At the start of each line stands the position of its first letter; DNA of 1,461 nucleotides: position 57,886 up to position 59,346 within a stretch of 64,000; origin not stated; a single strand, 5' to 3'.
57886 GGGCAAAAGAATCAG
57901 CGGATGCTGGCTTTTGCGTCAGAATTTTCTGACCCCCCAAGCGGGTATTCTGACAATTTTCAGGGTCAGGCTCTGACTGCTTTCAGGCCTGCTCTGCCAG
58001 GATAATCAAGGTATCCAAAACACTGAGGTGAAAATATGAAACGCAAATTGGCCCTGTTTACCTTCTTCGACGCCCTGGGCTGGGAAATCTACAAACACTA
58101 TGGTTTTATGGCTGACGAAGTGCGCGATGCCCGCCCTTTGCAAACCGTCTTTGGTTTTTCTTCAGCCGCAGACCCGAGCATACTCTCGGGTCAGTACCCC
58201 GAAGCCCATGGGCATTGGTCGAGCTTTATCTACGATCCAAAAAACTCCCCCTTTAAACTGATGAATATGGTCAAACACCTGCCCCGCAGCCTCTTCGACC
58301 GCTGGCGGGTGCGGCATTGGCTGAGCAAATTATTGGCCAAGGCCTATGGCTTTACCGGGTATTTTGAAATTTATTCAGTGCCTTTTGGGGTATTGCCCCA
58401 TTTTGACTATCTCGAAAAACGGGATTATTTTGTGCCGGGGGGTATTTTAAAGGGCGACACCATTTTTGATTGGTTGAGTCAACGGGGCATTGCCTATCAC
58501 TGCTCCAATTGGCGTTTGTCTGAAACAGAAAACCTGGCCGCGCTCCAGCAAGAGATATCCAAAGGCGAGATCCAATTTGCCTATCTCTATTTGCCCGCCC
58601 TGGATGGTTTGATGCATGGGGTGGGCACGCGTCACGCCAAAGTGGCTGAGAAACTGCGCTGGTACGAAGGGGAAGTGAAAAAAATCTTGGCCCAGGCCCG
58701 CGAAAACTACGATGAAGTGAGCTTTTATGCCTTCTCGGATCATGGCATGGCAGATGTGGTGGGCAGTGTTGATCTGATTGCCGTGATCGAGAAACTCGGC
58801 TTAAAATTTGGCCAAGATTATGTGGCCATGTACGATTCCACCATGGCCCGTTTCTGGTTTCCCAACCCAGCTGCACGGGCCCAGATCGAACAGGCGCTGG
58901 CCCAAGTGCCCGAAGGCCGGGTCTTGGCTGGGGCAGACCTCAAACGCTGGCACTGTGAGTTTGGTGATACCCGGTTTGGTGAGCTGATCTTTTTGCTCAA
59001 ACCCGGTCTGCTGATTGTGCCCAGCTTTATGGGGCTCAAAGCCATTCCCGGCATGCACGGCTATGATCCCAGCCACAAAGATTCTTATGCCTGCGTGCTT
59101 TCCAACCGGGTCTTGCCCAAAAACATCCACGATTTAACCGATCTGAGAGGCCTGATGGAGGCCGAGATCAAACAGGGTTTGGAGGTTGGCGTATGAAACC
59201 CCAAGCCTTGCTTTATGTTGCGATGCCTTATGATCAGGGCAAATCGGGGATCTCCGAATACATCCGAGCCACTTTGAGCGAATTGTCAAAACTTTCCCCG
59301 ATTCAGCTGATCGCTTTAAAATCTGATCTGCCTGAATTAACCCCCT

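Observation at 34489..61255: Bipartite motif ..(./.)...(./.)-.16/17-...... recurs six times, once in front of each transcription unit of the glycan locus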

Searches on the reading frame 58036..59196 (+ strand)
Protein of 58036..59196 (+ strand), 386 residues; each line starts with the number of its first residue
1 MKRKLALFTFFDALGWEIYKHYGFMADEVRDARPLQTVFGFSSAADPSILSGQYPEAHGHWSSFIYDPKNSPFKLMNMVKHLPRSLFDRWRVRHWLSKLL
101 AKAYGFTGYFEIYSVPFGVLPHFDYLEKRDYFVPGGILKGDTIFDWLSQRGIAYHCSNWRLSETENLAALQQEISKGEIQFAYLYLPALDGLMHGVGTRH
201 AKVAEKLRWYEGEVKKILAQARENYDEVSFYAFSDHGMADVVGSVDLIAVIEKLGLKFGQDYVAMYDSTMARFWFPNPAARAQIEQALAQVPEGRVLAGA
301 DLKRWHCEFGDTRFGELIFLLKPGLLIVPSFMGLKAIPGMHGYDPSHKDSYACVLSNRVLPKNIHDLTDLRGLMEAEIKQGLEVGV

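Call 6: search_protein_families(library=pfam, proteins=[window:58036-59196:+])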
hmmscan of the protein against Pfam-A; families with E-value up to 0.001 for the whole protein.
window:58036-59196:+ (386 aa): 1 family
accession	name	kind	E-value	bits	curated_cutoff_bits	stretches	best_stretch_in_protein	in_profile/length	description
PF01663.27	Phosphodiest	-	8.4e-18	65.5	23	1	44-344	46-342/342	Type I phosphodiesterase / nucleotide pyrophosphatase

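Call 12: find_homologous_proteins(query=window:58036-59196:+, max_evalue=1e-20)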
Query window:58036-59196:+ (386 aa): 3601 proteins with E <= 1e-20 among 8000 candidates; the best 120 are listed.
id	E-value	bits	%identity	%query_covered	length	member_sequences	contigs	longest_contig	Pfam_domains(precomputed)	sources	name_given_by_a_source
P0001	8.5e-264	893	99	100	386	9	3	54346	PF01663.28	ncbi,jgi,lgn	jgi:hypothetical protein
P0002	1.2e-212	724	79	98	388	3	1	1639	PF01663.28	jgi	-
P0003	3.1e-208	710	75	99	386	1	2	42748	PF01663.28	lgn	-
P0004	5.8e-208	709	77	98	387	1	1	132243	PF01663.28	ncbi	ncbi:MAG: alkaline phosphatase family protein [Candidatus Sericytochromatia bacterium]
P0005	1.1e-202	691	76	98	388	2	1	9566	PF01663.28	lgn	-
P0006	5.0e-187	640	70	98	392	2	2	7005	PF01663.28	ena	-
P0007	2.8e-184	631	69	98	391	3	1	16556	PF01663.28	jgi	-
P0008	6.6e-171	587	64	98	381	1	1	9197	PF01663.28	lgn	-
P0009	1.3e-163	563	62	98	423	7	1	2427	PF01663.28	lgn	-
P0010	6.8e-163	560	61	98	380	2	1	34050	PF01663.28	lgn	-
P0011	2.1e-162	559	62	98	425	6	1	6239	PF01663.28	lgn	-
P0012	8.9e-162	557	60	99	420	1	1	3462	PF01663.28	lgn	-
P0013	1.9e-161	556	63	97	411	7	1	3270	PF01663.28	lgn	-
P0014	4.8e-161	554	62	98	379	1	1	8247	PF01663.28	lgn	-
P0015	8.2e-161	554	61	97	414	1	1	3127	PF01663.28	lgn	-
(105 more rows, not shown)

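Call 13: find_encoding_contigs(protein=P0004, flank=10000, max_places=3)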
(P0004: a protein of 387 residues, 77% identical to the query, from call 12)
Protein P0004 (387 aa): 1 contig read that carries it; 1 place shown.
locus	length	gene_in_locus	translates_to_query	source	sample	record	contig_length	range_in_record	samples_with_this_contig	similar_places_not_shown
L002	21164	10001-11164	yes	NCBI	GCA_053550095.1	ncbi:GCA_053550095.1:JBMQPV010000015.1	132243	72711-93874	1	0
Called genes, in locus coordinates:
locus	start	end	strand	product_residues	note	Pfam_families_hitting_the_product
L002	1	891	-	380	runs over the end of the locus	PF08495:FIST, PF10442:FIST_C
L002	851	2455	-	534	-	PF13440:Polysacc_synt_3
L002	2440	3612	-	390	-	PF13439:Glyco_transf_4, PF13579:Glyco_trans_4_4, PF20706:GT4-conflict, PF00534:Glycos_transf_1, PF13692:Glyco_trans_1_4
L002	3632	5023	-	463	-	PF04932:Wzy_C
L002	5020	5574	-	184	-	PF14602:Hexapep_2 (faint), PF00132:Hexapep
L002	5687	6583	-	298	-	PF00535:Glycos_transf_2, PF13506:Glyco_transf_21 (faint), PF13641:Glyco_tranf_2_3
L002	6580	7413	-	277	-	PF01522:Polysacc_deac_1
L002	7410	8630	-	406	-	-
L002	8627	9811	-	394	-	PF13439:Glyco_transf_4, PF13579:Glyco_trans_4_4 (weak), PF20706:GT4-conflict (weak), PF00534:Glycos_transf_1, PF13692:Glyco_trans_1_4, PF13524:Glyco_trans_1_2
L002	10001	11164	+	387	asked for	PF01663:Phosphodiest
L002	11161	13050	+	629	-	PF13439:Glyco_transf_4, PF13579:Glyco_trans_4_4 (faint), PF20706:GT4-conflict, PF00534:Glycos_transf_1, PF13692:Glyco_trans_1_4, PF13524:Glyco_trans_1_2, PF03808:Glyco_tran_WecG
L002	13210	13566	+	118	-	PF01740:STAS, PF13466:STAS_2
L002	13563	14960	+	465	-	-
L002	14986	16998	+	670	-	-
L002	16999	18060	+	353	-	PF02563:Poly_export, PF10531:SLBB, PF22461:SLBB_2, PF10531:SLBB (weak), PF22461:SLBB_2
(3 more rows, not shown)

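Call 14: find_encoding_contigs(protein=P0003, flank=10000, max_places=3)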
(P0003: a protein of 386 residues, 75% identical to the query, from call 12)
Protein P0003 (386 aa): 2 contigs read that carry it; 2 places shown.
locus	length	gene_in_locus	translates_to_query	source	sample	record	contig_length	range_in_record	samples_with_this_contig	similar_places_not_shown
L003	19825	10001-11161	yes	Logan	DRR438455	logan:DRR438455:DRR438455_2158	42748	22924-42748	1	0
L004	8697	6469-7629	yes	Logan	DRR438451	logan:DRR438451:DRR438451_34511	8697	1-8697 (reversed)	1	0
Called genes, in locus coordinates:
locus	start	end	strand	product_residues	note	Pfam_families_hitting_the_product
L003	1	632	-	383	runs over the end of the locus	PF08495:FIST, PF10442:FIST_C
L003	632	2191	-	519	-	PF13440:Polysacc_synt_3 (weak)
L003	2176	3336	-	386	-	PF13439:Glyco_transf_4, PF13579:Glyco_trans_4_4, PF20706:GT4-conflict, PF00534:Glycos_transf_1, PF13692:Glyco_trans_1_4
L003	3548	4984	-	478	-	PF04932:Wzy_C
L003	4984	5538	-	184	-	PF14602:Hexapep_2 (faint), PF00132:Hexapep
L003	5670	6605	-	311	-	PF00535:Glycos_transf_2, PF13641:Glyco_tranf_2_3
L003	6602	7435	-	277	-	PF01522:Polysacc_deac_1 (faint)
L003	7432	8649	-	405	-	-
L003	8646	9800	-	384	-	PF13439:Glyco_transf_4 (weak), PF20706:GT4-conflict (weak), PF00534:Glycos_transf_1, PF13692:Glyco_trans_1_4, PF13524:Glyco_trans_1_2 (weak)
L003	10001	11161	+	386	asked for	PF01663:Phosphodiest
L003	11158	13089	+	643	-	PF13439:Glyco_transf_4, PF20706:GT4-conflict, PF00534:Glycos_transf_1, PF13692:Glyco_trans_1_4, PF13524:Glyco_trans_1_2, PF03808:Glyco_tran_WecG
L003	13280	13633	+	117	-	PF01740:STAS, PF13466:STAS_2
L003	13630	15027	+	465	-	PF25084:LbH_EIF2B (weak)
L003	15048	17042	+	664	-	-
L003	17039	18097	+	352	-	PF02563:Poly_export, PF10531:SLBB, PF22461:SLBB_2, PF10531:SLBB (weak), PF22461:SLBB_2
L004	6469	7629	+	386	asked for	PF01663:Phosphodiest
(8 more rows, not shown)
